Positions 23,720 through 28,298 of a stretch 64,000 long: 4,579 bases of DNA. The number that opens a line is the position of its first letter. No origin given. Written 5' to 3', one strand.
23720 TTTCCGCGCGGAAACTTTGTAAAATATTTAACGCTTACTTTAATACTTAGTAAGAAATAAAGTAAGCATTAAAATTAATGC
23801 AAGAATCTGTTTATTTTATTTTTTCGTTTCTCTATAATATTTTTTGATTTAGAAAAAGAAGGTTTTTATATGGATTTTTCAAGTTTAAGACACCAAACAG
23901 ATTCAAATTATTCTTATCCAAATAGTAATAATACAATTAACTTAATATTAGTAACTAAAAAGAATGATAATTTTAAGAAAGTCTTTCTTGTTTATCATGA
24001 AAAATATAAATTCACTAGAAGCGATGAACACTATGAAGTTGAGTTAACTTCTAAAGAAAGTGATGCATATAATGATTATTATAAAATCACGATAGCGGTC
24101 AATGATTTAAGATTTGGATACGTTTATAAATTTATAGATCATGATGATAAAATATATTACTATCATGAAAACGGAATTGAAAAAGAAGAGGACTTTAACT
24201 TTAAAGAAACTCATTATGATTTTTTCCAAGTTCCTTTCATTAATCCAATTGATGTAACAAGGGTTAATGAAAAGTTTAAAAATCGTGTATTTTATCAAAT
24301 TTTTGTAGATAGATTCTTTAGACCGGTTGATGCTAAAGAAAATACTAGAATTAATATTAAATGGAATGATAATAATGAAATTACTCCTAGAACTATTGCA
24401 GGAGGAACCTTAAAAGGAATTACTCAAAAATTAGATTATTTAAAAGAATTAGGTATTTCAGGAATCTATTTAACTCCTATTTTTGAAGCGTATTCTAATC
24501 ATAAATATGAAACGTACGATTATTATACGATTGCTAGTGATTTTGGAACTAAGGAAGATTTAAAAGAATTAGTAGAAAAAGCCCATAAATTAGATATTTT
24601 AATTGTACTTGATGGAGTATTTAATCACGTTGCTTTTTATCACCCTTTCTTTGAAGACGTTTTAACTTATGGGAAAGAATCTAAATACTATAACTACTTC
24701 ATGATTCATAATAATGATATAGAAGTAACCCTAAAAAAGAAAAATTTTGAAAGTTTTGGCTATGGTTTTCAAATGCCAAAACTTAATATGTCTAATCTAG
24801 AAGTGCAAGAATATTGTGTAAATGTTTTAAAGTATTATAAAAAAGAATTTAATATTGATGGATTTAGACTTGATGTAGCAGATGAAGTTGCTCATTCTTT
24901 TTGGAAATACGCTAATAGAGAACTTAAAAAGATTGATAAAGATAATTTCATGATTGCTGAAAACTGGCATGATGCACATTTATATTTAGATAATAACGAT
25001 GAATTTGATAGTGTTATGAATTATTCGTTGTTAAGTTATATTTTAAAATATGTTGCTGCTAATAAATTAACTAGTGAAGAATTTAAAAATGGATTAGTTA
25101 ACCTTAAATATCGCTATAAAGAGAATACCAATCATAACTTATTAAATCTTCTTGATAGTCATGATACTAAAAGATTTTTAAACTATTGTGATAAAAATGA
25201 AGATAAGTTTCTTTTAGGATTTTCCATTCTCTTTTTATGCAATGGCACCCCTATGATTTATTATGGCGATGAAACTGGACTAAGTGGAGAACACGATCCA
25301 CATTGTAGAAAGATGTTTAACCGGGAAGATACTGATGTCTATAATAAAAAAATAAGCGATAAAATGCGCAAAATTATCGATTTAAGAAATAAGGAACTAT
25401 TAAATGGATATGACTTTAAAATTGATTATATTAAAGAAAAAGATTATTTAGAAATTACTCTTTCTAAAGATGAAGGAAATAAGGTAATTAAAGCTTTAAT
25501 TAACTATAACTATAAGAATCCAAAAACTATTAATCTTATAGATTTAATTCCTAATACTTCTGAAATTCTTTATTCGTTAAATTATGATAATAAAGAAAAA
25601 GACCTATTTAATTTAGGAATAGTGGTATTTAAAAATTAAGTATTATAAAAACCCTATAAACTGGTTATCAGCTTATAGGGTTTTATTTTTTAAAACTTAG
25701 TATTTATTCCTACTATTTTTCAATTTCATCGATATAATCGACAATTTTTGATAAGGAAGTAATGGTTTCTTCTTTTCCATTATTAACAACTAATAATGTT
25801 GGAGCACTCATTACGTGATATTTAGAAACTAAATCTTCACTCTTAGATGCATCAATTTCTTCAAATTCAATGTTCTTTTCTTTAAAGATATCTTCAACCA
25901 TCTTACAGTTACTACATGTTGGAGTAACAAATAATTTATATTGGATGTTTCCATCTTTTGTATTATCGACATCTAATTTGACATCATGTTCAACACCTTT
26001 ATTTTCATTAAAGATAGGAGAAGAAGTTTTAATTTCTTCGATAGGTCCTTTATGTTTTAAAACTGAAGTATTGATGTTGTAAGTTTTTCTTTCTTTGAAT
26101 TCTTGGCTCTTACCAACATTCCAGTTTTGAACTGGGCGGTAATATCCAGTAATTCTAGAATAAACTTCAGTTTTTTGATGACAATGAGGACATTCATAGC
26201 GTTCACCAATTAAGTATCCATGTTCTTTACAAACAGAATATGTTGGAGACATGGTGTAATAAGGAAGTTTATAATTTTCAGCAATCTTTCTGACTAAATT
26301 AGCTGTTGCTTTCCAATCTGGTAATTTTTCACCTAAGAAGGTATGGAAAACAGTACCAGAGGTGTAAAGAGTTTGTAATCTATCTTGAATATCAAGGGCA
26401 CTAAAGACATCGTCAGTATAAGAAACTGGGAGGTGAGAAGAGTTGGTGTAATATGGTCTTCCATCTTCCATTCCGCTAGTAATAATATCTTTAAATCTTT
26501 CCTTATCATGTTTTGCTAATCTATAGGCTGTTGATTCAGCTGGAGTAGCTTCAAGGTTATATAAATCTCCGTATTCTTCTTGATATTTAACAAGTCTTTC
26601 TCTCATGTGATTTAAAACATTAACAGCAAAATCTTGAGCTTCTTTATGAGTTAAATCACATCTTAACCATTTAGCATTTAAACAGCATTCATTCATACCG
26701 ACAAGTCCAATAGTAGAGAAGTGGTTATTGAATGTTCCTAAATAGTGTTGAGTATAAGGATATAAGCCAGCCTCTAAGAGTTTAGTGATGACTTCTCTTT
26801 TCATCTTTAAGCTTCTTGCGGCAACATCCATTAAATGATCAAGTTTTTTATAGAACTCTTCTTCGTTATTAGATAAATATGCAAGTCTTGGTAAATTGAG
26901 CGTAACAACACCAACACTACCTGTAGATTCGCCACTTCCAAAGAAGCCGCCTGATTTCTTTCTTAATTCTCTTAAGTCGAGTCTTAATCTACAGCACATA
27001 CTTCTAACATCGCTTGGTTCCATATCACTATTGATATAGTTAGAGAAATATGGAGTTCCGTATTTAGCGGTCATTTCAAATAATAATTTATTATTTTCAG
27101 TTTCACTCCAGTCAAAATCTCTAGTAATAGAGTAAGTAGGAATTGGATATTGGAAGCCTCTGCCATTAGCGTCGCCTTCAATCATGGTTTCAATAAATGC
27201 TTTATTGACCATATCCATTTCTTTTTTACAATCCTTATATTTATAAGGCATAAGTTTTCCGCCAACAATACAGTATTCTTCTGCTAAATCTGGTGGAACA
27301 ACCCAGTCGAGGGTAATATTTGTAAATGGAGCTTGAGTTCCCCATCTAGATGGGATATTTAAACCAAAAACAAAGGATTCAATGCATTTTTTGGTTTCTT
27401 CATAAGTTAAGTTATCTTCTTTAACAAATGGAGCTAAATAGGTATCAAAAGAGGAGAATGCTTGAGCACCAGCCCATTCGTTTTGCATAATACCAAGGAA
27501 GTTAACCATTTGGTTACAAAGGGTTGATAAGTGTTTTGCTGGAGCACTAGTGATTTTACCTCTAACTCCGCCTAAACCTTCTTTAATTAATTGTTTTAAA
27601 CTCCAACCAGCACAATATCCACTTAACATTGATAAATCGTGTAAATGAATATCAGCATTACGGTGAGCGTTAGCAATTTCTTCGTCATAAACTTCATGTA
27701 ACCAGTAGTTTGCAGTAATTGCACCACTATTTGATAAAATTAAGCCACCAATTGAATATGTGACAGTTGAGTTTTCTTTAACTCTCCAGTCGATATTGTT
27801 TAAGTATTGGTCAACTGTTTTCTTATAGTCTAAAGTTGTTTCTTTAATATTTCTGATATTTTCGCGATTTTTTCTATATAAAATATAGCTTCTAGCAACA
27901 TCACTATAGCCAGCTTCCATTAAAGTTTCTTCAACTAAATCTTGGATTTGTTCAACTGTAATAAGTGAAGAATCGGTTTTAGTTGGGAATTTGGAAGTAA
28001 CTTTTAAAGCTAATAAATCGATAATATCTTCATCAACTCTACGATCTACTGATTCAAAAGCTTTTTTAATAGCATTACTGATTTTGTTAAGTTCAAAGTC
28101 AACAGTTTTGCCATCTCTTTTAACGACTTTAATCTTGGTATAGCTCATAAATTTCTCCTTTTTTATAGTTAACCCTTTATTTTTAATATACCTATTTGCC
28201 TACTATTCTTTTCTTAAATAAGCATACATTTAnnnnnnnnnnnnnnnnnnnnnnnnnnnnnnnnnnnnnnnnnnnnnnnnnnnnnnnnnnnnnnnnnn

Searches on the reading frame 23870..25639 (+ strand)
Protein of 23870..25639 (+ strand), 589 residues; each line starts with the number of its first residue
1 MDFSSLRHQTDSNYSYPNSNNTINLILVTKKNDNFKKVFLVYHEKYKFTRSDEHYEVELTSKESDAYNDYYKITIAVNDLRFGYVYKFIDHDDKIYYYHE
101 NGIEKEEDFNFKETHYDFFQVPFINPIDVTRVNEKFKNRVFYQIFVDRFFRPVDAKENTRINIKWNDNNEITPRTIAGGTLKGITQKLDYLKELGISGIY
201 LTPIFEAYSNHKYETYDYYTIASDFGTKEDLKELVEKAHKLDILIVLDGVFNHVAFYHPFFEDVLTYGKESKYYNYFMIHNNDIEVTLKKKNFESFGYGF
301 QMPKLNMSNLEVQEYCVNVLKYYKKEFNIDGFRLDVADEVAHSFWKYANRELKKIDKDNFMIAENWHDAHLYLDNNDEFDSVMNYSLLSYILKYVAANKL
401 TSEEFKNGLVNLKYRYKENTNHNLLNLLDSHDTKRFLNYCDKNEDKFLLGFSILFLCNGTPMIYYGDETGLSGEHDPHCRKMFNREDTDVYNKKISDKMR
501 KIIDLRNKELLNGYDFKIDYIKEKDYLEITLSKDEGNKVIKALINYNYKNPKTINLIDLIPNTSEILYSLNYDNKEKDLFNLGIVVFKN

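Call 57: search_protein_families(library=pfam, proteins=[window:23870-25639:+], max_evalue=0.001)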
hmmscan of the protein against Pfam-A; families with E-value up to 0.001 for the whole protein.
window:23870-25639:+ (589 aa): 2 families
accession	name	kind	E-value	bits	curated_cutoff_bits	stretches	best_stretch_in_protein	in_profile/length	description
PF00128.31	Alpha-amylase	-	3.2e-59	201.8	22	1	143-522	1-406/446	Alpha amylase, catalytic domain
PF02903.20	Alpha-amylase_N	-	6.3e-17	62.3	23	1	1-125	1-120/120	Alpha amylase, N-terminal ig-like domain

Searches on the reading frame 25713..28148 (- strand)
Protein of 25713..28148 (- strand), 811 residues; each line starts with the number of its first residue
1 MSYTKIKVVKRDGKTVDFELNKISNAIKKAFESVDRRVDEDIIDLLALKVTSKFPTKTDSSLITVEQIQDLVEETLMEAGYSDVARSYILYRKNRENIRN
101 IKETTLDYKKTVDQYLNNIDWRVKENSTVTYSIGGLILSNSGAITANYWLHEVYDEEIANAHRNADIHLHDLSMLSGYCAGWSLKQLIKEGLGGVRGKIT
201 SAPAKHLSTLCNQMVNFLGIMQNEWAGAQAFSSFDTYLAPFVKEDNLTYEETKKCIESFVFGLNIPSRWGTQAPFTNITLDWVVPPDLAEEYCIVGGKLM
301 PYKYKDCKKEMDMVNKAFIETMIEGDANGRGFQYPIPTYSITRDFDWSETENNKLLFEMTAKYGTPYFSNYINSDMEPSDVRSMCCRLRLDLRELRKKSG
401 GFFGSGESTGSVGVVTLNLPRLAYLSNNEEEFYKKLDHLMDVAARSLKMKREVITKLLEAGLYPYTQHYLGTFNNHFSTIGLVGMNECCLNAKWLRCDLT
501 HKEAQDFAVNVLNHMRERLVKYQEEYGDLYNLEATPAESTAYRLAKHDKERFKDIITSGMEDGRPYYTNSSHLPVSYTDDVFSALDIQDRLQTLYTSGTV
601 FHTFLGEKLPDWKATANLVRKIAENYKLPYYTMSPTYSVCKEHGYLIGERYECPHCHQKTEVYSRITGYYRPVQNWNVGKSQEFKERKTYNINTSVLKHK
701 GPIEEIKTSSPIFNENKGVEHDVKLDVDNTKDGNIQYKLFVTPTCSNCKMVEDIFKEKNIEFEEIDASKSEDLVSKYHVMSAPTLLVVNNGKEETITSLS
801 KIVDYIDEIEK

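Call 57: search_protein_families(library=pfam, proteins=[window:25713-28148:-], max_evalue=0.001)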
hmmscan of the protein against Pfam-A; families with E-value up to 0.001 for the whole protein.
window:25713-28148:- (811 aa): 6 families
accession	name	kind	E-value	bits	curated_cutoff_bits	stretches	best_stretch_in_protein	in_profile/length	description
PF13597.11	NRDD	-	8.7e-193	642.4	26.2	1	125-690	1-562/562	Anaerobic ribonucleoside-triphosphate reductase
PF03477.21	ATP-cone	-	1.6e-25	89.9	25.8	1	6-96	1-87/88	ATP cone domain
PF00085.26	Thioredoxin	-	4.3e-07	30.3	23.5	1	740-795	25-86/103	Thioredoxin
PF00462.30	Glutaredoxin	-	1.2e-06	29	22.9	1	739-775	3-39/60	Glutaredoxin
PF13192.12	Thioredoxin_3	-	2.2e-06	28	24.8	1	738-792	4-58/76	Thioredoxin domain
PF05768.20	Glrx-like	-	0.00038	21.2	26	0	739-794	4-62/77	Glutaredoxin-like domain (DUF836)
